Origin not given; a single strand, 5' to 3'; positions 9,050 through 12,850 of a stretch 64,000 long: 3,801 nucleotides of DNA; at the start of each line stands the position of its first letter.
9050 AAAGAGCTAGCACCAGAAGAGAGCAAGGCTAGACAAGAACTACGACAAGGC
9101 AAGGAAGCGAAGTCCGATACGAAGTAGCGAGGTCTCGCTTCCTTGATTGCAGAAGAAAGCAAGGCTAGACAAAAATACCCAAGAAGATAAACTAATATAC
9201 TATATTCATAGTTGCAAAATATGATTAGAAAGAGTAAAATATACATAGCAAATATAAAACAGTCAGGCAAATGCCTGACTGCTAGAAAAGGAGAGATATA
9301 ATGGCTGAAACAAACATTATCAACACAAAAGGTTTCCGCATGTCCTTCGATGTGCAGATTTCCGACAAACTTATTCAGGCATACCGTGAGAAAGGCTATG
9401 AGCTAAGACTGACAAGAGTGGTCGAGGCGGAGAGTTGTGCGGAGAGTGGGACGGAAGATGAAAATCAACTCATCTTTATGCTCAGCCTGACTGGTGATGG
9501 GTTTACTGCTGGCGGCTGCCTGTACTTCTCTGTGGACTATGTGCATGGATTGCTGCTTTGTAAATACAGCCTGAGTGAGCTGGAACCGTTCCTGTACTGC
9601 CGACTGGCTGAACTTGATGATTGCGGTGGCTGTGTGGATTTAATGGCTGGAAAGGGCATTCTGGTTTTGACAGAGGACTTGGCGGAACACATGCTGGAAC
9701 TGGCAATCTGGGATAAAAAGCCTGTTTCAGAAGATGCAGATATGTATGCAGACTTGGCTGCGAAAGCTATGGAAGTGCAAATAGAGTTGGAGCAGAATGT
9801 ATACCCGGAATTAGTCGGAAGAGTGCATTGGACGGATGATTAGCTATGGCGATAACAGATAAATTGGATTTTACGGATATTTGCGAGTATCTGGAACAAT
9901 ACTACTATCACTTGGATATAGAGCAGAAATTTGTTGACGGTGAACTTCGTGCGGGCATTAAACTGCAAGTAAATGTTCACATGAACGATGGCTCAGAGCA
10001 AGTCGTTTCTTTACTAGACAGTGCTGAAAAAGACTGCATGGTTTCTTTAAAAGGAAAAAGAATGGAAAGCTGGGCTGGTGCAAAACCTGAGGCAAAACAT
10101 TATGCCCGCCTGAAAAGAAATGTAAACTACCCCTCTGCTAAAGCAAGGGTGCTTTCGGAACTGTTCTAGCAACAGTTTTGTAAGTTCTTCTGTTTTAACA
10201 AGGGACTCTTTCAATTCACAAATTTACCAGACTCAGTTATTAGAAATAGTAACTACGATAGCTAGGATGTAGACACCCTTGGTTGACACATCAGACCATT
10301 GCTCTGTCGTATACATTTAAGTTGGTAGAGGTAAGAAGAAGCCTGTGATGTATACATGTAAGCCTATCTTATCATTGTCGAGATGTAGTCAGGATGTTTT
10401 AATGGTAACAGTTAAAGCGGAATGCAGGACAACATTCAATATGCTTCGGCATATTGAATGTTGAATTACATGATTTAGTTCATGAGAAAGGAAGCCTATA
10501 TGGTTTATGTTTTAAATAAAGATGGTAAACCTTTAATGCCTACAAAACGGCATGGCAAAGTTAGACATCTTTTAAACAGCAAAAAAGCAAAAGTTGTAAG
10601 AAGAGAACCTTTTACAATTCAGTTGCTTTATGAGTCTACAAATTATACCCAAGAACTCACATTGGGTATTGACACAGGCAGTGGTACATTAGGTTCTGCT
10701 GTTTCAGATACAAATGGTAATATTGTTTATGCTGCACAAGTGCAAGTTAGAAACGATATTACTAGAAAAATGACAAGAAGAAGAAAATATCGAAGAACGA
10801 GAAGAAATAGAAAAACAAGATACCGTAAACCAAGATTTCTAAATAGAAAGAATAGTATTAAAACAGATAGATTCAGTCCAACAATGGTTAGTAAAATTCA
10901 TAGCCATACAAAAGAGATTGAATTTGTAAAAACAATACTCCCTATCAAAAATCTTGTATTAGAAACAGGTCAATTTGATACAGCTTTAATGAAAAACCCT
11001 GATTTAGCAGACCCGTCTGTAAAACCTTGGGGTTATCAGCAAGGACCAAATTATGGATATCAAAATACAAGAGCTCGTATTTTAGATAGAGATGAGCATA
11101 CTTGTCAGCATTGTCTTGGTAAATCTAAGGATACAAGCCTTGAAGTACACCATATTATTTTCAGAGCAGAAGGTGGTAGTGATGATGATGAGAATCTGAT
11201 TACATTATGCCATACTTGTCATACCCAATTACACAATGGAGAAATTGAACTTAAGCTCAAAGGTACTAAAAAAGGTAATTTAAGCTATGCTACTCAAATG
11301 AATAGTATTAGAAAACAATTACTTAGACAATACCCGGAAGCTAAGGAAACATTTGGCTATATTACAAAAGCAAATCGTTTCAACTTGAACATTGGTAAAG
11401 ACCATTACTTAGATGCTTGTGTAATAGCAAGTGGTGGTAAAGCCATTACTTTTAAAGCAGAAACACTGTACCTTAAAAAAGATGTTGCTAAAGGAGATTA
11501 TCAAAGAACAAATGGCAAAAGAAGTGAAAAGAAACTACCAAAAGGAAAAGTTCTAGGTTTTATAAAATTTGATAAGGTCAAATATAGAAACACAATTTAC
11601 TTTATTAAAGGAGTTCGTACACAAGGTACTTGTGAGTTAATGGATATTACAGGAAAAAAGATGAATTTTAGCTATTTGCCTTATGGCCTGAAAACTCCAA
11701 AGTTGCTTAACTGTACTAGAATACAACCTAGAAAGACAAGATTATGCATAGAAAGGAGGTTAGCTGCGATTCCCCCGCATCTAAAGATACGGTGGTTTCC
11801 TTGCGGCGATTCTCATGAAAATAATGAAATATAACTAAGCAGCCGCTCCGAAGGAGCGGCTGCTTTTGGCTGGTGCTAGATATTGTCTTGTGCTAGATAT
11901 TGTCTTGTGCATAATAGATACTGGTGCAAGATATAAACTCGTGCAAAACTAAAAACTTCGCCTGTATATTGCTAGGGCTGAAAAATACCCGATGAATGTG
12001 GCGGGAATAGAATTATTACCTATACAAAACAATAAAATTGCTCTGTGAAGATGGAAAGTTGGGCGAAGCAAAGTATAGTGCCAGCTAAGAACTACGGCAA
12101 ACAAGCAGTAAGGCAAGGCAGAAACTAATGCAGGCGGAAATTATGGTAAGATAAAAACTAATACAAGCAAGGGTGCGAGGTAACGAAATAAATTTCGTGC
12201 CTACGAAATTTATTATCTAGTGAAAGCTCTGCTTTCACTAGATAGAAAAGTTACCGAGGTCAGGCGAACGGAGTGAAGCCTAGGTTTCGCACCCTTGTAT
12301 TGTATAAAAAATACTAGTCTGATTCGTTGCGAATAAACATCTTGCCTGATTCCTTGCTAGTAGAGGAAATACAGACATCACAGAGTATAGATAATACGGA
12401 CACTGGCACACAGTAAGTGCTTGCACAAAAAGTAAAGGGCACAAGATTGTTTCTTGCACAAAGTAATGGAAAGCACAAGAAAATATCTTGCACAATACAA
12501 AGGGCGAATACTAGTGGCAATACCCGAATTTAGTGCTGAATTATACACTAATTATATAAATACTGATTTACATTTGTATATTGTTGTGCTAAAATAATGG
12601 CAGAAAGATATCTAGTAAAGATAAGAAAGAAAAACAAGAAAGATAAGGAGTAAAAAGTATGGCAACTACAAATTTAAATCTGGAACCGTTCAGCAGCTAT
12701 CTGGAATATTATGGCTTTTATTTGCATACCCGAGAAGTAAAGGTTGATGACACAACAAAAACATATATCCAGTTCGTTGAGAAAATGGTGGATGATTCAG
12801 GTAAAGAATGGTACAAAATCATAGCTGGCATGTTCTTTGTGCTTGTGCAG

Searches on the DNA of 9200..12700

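Call 77: search_rna_families(source=window, start=9200, end=12700, threshold=evalue, max_evalue=1)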
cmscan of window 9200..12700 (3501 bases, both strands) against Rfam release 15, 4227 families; matches with E-value up to 1: 3.
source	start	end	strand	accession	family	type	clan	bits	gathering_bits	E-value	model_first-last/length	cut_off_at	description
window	10122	10392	+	RF02033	HEARO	Gene;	-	82.3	83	2.6e-16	1-211/211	no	HNH endonuclease-associated RNA and ORF (HEARO) RNA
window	11738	11866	+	RF04180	BTnc231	Gene; sRNA;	-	24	80.4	0.061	1-154/154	no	Bacteroides sRNA BTnc231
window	11312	11445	-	RF02431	SpF22_sRNA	Gene; sRNA;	-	21.4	55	0.52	1-140/140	no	Streptococcus sRNA SpF22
